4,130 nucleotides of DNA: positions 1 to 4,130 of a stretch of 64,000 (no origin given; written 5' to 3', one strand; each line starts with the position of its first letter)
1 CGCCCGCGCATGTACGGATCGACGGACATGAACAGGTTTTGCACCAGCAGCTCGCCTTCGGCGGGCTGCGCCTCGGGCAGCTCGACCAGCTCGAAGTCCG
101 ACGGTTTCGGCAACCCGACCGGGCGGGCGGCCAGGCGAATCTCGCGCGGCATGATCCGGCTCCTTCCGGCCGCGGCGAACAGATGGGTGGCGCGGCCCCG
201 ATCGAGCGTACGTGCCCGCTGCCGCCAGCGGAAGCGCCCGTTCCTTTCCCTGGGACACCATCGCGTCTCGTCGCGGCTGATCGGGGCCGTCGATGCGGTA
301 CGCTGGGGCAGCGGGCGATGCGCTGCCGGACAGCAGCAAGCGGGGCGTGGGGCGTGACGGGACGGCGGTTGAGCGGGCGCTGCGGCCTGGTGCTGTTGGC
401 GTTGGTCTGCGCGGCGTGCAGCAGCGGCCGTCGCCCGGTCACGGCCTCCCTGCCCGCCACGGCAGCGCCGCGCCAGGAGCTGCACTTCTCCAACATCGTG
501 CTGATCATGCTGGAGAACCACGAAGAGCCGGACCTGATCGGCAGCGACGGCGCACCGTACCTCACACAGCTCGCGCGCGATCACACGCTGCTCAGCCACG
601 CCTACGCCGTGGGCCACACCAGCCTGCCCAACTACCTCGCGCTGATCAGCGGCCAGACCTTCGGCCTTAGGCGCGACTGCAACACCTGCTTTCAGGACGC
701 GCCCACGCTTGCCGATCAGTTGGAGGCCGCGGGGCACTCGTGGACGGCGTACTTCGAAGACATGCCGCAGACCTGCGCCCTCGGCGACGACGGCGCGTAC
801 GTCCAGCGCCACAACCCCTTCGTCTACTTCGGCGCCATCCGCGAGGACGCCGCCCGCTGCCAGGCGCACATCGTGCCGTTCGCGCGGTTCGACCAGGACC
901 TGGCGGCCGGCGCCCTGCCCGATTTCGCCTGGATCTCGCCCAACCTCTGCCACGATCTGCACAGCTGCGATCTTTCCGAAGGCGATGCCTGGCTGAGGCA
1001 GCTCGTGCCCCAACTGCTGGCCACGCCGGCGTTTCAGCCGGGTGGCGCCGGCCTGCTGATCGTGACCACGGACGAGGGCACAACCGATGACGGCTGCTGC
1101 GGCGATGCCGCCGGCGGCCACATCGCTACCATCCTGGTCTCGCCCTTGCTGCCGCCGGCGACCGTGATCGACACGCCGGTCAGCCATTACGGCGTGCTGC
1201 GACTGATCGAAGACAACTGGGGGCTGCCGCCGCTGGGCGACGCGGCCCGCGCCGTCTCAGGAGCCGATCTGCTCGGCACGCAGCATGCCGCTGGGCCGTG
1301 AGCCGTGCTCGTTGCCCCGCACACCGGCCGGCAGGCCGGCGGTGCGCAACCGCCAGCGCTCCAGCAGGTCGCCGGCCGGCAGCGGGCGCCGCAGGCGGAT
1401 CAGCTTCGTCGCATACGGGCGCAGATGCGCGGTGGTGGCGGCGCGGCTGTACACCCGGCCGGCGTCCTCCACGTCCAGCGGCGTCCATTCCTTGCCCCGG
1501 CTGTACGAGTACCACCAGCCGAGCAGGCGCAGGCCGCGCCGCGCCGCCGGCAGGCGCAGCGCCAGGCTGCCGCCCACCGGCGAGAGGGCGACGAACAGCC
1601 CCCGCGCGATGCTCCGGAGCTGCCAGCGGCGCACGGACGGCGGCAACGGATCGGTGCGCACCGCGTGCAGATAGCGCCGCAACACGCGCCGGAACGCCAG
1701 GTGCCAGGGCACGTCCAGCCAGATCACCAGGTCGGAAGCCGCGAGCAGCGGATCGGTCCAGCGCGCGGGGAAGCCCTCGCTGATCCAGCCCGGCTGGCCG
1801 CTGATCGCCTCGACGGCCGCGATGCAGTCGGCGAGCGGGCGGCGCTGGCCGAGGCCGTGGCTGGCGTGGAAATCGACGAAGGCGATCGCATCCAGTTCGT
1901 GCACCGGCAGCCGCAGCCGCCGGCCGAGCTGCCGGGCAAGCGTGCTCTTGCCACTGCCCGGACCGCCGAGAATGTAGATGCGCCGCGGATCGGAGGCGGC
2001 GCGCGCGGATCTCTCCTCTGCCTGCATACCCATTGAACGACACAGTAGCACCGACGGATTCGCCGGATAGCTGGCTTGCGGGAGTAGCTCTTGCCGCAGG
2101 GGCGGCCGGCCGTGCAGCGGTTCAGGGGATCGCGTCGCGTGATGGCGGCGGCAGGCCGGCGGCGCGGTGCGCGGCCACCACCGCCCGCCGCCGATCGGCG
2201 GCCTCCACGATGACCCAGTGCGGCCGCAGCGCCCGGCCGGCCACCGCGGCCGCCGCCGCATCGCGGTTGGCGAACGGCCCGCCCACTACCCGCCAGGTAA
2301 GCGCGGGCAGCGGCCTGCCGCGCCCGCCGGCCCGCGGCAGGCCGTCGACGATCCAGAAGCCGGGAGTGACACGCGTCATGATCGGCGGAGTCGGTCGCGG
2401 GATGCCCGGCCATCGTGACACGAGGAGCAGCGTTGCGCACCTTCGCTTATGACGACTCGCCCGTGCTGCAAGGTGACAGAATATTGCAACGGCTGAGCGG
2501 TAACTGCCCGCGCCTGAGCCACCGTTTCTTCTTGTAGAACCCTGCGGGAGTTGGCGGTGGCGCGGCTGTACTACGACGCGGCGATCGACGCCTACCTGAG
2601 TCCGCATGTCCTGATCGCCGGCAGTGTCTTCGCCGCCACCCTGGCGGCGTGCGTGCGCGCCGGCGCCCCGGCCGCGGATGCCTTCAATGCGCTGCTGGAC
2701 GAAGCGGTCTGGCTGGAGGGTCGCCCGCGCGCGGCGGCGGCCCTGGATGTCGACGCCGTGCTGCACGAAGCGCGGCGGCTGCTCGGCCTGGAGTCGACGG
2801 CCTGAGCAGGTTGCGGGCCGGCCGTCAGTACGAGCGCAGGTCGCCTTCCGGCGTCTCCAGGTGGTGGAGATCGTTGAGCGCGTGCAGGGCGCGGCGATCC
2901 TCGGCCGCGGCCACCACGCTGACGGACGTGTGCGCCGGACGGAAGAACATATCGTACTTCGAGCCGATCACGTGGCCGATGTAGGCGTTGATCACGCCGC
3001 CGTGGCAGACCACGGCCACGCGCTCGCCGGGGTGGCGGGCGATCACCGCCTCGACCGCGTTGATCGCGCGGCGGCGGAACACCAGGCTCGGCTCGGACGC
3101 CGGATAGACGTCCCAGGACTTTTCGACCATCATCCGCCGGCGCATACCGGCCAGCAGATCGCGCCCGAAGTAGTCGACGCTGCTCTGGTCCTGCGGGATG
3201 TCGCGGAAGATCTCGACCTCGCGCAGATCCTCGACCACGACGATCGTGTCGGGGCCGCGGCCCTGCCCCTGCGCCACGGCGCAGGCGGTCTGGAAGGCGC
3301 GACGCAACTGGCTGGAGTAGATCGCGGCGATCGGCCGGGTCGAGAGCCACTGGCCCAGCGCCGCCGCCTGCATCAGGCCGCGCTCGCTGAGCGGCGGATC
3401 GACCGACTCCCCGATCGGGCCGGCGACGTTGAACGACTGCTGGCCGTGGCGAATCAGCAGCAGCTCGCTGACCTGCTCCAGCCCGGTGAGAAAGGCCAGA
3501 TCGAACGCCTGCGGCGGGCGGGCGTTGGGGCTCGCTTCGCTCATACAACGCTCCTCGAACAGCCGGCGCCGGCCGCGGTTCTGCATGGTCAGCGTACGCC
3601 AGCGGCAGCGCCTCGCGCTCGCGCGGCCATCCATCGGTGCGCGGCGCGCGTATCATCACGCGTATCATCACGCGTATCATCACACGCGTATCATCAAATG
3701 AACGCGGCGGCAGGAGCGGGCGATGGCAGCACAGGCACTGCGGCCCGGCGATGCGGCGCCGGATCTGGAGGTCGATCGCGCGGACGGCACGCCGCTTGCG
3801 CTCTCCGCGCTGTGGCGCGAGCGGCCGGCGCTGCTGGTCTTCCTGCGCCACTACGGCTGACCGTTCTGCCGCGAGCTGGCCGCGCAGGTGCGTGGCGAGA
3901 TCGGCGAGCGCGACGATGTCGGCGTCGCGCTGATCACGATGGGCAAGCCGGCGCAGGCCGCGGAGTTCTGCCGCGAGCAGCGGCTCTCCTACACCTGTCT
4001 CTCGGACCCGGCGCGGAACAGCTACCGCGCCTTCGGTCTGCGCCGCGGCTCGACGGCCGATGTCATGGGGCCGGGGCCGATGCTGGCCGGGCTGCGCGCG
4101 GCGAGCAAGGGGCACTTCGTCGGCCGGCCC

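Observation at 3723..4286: Candidate selenoprotein: peroxiredoxin-like redoxin with U-P-F-C in place of CPxC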

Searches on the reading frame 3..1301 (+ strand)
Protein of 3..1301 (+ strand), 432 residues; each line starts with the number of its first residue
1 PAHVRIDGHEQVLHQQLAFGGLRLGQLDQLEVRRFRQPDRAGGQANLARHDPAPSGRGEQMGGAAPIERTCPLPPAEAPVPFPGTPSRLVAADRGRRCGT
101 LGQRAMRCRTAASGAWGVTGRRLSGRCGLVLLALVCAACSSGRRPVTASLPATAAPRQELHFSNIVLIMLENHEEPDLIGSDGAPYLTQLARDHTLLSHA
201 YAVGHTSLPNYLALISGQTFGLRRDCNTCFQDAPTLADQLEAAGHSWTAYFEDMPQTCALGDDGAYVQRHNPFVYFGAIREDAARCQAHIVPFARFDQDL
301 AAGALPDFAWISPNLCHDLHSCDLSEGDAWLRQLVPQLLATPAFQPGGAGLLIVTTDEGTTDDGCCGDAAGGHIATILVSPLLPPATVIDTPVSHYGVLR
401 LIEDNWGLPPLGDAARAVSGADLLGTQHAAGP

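Call 29: search_protein_families(library=pfam, proteins=[window:3-1301:+], max_evalue=0.00001)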
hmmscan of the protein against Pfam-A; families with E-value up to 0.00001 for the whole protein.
window:3-1301:+ (432 aa): 1 family
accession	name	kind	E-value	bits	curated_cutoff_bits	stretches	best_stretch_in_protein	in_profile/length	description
PF04185.19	Phosphoesterase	-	2.4e-28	99.8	23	1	184-409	107-356/356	Phosphoesterase family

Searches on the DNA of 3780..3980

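Call 32: search_rna_families(source=window, start=3780, end=3980, threshold=evalue, max_evalue=10)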
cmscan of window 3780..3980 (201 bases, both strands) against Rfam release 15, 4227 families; matches with E-value up to 10: 3.
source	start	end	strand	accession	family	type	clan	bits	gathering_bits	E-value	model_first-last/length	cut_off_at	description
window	3817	3844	+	RF01837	toga_FSE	Cis-reg; frameshift_element;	-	16.7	40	0.77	1-29/29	no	togavirus ribosomal frameshift element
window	3838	3889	-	RF01549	TB8Cs2H1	Gene; snRNA; snoRNA; HACA-box;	-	16.3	40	0.57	1-65/65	no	Trypanosomatid snoRNA TB8Cs2H1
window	3949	3980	+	RF00043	Plasmid_R1162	Gene; antisense;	-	12.7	55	7.6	1-31/75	3'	R1162-like plasmid antisense RNA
